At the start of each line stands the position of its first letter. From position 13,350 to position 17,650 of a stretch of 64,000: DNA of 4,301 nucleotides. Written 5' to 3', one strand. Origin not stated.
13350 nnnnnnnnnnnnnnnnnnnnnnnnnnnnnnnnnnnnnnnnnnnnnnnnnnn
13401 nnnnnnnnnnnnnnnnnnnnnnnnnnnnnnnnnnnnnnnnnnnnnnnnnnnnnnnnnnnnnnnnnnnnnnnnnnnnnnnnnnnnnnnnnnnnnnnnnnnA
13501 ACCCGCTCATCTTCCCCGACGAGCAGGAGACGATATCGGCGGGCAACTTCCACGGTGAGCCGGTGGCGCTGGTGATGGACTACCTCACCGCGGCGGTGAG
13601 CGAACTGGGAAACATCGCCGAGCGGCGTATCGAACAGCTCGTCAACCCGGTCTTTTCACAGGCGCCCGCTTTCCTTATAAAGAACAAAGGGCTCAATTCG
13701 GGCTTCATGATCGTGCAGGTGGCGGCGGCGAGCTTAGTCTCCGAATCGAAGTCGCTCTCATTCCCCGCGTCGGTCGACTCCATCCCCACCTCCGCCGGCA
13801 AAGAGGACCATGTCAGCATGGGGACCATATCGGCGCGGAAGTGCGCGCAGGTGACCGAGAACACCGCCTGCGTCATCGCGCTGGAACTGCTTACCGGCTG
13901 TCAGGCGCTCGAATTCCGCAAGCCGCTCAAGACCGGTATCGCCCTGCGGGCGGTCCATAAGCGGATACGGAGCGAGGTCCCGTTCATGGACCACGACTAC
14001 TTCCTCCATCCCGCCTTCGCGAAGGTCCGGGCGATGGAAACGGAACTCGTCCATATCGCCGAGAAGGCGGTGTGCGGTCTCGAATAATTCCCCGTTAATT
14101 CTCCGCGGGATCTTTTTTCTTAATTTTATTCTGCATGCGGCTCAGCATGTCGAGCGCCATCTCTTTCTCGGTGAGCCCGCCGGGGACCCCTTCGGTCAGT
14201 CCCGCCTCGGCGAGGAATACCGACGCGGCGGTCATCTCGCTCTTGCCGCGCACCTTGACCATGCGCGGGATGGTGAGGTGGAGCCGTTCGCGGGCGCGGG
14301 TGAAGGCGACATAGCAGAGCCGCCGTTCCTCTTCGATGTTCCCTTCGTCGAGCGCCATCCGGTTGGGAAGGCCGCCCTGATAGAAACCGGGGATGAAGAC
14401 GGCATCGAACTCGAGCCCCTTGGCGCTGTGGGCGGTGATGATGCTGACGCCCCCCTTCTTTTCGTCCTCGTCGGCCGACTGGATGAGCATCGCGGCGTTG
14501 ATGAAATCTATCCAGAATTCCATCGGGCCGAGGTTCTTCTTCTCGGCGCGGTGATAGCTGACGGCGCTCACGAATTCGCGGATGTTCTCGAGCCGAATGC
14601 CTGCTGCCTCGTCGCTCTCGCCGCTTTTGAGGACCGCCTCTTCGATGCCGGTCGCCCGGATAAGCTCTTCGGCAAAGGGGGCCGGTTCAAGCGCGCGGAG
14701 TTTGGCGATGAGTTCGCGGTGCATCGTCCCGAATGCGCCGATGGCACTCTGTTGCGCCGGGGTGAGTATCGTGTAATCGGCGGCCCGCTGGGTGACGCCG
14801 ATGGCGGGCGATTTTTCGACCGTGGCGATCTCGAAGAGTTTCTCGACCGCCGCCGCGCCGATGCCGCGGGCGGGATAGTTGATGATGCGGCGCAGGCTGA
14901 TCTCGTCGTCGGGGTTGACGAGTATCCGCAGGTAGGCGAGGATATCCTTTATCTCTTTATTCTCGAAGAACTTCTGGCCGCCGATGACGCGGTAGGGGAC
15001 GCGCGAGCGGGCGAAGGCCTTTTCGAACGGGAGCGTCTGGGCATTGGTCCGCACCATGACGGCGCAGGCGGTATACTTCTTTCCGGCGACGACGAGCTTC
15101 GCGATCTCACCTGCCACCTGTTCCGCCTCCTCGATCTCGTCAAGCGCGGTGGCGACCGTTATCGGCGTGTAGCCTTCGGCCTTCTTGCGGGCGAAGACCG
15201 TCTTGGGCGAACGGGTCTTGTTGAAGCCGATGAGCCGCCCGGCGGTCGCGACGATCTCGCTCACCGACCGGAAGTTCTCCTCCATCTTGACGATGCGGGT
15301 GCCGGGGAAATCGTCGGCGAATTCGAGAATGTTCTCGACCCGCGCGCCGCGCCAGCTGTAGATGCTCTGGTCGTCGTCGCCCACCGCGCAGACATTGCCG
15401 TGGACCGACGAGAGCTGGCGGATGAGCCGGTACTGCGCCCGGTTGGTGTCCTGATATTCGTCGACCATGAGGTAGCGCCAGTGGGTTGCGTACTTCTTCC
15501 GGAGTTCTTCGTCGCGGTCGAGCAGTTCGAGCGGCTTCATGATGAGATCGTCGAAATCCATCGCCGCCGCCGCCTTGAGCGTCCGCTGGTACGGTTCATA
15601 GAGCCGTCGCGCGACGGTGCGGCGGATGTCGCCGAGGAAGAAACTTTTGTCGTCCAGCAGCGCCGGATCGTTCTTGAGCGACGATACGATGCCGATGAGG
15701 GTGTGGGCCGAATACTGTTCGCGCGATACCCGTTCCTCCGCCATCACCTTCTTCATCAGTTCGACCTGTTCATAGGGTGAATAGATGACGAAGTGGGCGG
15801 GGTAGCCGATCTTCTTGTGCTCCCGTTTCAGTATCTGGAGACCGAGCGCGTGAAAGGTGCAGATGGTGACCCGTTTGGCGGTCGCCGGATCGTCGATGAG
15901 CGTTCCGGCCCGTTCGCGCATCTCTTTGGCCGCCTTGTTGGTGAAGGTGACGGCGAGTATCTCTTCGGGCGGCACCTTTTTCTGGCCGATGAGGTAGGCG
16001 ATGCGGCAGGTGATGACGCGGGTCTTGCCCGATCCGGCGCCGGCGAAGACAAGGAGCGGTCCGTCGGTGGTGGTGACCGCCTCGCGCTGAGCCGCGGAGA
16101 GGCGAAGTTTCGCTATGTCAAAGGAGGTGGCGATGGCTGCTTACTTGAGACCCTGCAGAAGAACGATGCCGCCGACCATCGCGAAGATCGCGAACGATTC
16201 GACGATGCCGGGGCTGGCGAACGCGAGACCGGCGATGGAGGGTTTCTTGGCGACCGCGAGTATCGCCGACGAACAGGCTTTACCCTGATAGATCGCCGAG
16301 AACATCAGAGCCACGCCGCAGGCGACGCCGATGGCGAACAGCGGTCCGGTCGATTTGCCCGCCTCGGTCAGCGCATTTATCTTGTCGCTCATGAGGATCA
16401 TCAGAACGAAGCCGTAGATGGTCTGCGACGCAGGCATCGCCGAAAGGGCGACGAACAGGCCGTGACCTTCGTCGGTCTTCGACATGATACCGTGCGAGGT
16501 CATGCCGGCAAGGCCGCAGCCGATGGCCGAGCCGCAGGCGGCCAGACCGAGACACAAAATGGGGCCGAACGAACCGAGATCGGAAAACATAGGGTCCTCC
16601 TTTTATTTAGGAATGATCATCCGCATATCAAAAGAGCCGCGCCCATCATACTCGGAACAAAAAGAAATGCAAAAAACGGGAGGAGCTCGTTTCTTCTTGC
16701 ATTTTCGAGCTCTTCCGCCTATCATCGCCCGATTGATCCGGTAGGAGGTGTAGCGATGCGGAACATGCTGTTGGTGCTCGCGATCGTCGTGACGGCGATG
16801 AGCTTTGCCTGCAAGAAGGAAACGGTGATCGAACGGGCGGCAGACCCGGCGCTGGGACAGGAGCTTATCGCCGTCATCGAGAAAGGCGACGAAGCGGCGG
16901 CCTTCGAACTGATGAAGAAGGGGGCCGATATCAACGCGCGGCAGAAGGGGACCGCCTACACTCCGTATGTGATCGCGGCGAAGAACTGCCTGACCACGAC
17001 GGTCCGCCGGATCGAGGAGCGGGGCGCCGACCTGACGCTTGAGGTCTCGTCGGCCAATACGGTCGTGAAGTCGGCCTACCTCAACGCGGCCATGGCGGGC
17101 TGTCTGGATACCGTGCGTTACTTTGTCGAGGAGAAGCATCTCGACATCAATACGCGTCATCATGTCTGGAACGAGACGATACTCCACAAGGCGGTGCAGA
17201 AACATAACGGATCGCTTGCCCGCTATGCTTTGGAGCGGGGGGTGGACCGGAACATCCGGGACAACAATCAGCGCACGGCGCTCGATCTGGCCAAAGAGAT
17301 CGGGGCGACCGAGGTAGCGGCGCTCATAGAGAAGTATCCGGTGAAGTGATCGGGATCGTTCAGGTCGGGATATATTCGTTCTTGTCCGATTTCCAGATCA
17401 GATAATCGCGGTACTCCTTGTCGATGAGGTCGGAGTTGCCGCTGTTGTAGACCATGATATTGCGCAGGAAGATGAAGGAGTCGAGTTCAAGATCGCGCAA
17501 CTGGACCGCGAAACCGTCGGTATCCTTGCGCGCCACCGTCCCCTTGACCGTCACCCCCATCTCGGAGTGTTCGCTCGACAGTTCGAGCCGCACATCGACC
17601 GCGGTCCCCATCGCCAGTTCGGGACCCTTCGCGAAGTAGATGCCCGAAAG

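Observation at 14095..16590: Orphan V-type proteolipid gene abutting a UvrD-family helicase gene that has no canonical start codon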

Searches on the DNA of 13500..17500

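Call 57: search_rna_families(source=window, start=13500, end=17500, threshold=evalue, max_evalue=1)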
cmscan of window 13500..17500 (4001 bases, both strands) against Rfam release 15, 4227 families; matches with E-value up to 1: 0.
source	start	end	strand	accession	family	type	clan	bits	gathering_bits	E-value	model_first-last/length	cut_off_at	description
